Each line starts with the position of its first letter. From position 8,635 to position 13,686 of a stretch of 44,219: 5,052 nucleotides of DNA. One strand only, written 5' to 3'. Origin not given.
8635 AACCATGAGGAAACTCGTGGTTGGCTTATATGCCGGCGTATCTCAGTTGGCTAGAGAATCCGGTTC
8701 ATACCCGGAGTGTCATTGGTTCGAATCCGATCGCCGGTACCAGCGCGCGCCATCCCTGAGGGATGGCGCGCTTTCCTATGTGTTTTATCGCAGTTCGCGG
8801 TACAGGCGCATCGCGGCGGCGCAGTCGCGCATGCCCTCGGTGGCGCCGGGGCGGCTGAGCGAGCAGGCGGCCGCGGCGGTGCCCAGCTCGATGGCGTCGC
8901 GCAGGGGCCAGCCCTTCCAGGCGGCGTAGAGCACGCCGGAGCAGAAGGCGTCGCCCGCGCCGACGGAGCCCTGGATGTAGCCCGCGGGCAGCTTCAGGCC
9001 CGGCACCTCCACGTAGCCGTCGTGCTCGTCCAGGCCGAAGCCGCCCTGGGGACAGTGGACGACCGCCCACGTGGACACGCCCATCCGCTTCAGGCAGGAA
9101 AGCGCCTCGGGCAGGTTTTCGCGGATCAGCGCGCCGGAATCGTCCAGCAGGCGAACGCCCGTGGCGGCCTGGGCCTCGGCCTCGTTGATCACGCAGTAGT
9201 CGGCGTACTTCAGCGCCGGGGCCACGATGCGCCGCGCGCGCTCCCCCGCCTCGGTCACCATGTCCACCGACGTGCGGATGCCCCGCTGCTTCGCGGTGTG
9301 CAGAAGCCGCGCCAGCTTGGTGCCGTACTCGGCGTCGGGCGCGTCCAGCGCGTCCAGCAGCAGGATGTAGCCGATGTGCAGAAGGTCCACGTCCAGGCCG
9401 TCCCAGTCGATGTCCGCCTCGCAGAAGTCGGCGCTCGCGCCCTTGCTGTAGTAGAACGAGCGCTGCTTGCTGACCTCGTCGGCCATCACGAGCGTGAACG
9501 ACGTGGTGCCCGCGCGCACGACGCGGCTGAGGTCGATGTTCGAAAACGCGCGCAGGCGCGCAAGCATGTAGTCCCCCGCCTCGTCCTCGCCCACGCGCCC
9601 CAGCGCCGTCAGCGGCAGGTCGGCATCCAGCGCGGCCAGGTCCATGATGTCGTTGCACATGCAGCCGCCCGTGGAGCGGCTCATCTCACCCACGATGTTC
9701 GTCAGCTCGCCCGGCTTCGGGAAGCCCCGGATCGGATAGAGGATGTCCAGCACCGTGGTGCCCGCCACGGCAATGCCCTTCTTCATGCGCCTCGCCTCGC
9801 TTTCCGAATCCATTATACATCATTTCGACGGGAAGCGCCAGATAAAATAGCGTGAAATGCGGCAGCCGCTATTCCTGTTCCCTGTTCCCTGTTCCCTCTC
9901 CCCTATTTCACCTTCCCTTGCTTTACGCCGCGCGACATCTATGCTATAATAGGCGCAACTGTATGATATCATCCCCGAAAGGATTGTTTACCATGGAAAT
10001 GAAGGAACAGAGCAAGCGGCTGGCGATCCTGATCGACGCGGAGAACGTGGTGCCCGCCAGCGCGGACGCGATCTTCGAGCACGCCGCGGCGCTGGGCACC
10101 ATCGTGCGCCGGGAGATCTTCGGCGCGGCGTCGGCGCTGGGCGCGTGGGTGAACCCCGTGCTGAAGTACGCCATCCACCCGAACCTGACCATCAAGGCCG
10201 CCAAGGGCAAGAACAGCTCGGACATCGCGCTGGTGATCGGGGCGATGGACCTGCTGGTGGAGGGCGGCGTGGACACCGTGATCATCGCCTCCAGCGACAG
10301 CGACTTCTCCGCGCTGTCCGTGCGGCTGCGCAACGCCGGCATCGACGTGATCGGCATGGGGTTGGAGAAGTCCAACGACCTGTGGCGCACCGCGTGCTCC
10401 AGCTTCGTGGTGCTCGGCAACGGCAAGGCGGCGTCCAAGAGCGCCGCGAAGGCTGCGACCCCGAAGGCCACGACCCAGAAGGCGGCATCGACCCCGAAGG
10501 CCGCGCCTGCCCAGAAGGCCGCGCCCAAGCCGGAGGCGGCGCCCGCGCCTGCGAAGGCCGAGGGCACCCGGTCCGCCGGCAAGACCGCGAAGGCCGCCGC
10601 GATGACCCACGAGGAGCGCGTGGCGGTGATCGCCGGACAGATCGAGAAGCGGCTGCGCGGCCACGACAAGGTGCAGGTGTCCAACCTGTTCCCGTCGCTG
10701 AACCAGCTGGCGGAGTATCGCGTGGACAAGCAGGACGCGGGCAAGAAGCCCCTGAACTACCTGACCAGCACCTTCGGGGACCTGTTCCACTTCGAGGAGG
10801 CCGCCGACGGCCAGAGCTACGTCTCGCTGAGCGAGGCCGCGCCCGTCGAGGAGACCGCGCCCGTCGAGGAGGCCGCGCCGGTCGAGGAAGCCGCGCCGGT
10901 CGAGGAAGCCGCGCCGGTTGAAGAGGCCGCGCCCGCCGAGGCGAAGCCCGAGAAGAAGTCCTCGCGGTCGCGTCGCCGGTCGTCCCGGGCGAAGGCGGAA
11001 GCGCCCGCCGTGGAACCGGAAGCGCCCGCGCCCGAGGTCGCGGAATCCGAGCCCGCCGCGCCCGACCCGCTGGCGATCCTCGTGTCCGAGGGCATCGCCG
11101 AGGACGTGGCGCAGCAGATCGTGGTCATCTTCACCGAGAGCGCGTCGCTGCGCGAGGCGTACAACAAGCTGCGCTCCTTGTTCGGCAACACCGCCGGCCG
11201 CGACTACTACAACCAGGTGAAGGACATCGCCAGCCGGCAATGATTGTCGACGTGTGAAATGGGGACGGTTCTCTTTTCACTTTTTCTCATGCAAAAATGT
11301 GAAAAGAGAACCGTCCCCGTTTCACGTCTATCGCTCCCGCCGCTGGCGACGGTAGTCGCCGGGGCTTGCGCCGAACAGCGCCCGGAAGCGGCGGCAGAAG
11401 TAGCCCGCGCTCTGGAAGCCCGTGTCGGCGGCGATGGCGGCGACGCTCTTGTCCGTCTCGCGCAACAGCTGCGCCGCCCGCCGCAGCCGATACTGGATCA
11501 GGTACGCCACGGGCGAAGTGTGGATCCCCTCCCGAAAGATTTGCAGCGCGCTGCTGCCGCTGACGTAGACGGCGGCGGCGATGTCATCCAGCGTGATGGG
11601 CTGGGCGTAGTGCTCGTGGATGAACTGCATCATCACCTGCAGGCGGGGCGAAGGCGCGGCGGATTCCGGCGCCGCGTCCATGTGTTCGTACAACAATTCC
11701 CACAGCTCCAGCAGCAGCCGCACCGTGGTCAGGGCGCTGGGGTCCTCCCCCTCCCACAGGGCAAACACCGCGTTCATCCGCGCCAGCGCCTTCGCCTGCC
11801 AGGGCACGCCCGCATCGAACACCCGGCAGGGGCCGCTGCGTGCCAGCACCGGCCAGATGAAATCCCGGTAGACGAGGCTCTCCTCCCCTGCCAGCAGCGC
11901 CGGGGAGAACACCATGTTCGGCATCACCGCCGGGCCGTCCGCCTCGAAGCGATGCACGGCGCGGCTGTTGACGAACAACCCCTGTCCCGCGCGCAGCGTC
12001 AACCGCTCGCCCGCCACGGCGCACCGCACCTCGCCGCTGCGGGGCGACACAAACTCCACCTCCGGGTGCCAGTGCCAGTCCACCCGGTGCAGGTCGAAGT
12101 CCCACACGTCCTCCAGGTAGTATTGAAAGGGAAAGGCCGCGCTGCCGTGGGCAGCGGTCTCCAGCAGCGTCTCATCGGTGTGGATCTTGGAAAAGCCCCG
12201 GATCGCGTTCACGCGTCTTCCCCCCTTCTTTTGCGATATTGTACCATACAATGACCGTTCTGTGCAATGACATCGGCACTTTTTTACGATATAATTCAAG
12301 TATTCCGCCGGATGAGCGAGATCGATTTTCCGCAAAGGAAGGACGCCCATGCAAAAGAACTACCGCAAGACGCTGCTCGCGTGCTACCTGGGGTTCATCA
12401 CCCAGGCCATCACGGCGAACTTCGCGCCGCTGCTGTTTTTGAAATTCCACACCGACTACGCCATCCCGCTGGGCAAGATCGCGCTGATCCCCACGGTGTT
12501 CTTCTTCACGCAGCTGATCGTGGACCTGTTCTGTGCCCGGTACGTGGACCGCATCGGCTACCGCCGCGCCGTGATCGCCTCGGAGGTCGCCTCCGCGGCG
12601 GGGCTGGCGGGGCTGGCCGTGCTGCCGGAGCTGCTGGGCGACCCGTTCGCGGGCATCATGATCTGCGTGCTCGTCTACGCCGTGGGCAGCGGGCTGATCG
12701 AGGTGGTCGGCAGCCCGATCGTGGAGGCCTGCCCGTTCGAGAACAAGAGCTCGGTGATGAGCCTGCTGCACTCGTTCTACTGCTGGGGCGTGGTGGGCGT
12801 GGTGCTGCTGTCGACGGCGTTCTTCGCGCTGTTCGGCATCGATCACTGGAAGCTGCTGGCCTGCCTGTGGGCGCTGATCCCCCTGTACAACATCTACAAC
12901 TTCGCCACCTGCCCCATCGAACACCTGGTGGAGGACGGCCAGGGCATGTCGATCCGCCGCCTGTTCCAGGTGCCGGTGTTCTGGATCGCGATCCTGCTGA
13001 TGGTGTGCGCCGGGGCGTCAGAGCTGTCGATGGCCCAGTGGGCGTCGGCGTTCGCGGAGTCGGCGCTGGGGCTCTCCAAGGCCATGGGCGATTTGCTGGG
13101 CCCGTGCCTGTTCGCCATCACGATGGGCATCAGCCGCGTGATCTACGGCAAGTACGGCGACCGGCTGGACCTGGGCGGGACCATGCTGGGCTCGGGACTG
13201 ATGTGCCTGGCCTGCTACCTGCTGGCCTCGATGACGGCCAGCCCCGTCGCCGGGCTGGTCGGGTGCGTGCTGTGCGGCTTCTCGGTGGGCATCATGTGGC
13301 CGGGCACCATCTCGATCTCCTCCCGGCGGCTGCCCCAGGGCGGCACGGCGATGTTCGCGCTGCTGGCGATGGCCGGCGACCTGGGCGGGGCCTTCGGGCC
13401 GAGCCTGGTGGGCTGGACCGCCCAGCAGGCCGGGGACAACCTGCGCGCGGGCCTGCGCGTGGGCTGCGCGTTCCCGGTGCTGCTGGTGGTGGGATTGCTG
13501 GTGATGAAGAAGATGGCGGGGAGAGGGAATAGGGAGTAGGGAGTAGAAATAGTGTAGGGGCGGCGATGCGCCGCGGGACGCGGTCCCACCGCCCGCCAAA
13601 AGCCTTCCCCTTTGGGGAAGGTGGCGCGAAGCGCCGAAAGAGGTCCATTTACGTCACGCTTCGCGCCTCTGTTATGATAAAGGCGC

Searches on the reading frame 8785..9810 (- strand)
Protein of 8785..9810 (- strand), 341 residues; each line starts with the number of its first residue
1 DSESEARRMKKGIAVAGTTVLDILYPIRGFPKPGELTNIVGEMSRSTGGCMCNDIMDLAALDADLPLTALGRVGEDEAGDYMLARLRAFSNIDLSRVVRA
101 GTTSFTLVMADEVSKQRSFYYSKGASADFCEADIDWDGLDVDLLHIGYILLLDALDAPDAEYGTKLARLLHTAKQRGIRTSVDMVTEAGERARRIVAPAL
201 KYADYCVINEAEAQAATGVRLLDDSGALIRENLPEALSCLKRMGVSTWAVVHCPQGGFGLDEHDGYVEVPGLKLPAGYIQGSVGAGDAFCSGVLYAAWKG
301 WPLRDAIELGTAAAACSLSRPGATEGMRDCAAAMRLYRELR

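Call 19: search_protein_families(library=pfam, proteins=[window:8785-9810:-], max_evalue=0.01)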
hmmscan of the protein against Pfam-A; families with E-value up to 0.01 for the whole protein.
window:8785-9810:- (341 aa): 1 family
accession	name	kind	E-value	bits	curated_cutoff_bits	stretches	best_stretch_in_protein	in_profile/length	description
PF00294.29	PfkB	-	1.5e-30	107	25.8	1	13-327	4-299/302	pfkB family carbohydrate kinase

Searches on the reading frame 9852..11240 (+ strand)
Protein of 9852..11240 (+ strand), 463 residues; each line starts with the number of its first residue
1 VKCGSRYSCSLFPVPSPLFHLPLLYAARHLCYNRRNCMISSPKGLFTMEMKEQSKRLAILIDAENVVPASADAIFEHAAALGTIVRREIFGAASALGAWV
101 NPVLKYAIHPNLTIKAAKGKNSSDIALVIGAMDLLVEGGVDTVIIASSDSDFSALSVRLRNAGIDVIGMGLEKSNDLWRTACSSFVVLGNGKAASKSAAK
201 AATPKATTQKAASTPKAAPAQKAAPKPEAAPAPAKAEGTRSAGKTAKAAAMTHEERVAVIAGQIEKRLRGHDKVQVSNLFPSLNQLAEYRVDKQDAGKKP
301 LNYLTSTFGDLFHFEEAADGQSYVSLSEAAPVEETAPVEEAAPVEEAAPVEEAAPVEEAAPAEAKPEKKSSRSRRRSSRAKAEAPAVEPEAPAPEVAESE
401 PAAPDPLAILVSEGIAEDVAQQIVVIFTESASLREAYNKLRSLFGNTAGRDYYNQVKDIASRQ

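Call 19: search_protein_families(library=pfam, proteins=[window:9852-11240:+], max_evalue=0.01)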
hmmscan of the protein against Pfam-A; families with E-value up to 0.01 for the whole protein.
window:9852-11240:+ (463 aa): 1 family
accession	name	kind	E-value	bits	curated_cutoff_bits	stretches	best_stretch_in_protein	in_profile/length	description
PF01936.24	NYN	-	1.1e-20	75.1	24.2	1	56-188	1-144/145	NYN domain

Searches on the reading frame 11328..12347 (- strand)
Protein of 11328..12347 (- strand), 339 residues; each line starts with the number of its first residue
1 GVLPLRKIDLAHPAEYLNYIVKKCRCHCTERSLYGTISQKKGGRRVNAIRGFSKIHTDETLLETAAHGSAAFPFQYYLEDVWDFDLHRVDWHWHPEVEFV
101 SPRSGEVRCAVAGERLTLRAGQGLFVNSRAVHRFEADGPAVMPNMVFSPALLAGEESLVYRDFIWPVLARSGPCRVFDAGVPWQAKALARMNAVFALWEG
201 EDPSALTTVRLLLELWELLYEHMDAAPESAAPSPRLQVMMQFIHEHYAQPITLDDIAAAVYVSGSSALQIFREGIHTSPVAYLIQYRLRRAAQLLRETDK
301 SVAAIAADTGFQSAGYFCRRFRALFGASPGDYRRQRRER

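Call 19: search_protein_families(library=pfam, proteins=[window:11328-12347:-], max_evalue=0.01)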
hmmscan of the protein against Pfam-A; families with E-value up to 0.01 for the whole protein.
window:11328-12347:- (339 aa): 4 families
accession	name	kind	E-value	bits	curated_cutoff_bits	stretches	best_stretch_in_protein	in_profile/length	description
PF12833.13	HTH_18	-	8.3e-23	80.9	33.6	1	256-335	1-80/80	Helix-turn-helix domain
PF00165.29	HTH_AraC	-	4.3e-13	49.5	26.6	1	298-334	7-42/42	Bacterial regulatory helix-turn-helix proteins, AraC family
PF02311.25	AraC_binding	-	5.9e-09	36.2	21.1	1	82-153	9-82/135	AraC-like ligand binding domain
PF07883.17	Cupin_2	-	6.4e-09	35.8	27.2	1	90-142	12-66/70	Cupin domain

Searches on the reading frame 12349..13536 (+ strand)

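Call 19: search_protein_families(library=pfam, proteins=[window:12349-13536:+], max_evalue=0.01)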
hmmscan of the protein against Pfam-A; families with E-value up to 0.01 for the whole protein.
window:12349-13536:+ (396 aa): 1 family
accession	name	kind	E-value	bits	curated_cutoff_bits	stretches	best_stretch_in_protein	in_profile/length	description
PF07690.21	MFS_1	-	4.1e-25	88.9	33.4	1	14-351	4-347/347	Major Facilitator Superfamily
